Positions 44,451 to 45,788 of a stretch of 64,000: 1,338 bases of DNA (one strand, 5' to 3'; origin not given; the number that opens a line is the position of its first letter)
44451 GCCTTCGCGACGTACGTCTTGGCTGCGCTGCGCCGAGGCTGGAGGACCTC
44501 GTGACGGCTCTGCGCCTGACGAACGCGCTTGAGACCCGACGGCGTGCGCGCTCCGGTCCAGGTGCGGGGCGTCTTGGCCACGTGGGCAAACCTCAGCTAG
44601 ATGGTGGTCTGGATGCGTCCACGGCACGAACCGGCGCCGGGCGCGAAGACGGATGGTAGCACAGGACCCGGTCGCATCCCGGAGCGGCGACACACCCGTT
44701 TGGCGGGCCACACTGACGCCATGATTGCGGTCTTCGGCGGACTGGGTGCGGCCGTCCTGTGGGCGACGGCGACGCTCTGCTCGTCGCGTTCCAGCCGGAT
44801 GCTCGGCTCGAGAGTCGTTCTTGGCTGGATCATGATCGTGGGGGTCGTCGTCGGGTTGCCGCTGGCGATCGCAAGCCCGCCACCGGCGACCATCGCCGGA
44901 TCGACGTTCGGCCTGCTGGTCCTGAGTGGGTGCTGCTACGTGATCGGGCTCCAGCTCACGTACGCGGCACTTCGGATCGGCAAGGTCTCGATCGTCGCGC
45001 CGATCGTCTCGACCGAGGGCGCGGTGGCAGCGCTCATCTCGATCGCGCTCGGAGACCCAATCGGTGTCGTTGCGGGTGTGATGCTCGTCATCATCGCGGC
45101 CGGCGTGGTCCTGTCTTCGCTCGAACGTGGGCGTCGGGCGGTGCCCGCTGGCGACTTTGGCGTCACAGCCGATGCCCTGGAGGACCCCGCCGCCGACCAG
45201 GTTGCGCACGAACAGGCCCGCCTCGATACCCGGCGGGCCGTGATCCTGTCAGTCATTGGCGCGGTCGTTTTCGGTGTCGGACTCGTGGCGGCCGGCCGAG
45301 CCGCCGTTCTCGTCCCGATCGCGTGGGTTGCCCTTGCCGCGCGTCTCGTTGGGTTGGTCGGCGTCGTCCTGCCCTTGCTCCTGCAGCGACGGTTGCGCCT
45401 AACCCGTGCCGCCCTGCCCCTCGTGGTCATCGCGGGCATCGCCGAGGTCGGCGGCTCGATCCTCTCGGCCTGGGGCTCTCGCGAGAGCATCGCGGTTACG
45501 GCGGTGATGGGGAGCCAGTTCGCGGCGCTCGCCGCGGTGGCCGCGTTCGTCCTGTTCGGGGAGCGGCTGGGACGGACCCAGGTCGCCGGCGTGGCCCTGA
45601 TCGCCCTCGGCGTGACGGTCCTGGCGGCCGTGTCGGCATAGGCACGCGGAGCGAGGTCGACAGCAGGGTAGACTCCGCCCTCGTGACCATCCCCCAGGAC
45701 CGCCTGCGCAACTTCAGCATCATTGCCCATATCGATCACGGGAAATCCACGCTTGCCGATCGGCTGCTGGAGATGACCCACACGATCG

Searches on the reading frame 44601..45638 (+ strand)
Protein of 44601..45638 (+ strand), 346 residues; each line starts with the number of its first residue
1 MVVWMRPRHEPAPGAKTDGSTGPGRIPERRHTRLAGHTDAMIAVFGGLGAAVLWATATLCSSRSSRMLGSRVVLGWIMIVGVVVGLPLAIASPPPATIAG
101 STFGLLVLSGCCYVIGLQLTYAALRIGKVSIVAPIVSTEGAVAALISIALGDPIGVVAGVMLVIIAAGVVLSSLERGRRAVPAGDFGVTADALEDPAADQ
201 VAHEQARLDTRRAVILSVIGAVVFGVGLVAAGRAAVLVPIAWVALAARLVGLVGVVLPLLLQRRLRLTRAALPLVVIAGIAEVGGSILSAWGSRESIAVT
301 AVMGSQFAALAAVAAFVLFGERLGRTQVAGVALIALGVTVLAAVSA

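Call 53: search_protein_families(library=pfam, proteins=[window:44601-45638:+], max_evalue=0.0001)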
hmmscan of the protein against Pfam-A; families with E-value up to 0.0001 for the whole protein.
window:44601-45638:+ (346 aa): 1 family
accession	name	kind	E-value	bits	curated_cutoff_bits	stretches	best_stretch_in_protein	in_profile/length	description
PF00892.27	EamA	-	6.2e-14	52.9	28.2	1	42-173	2-134/135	EamA-like transporter family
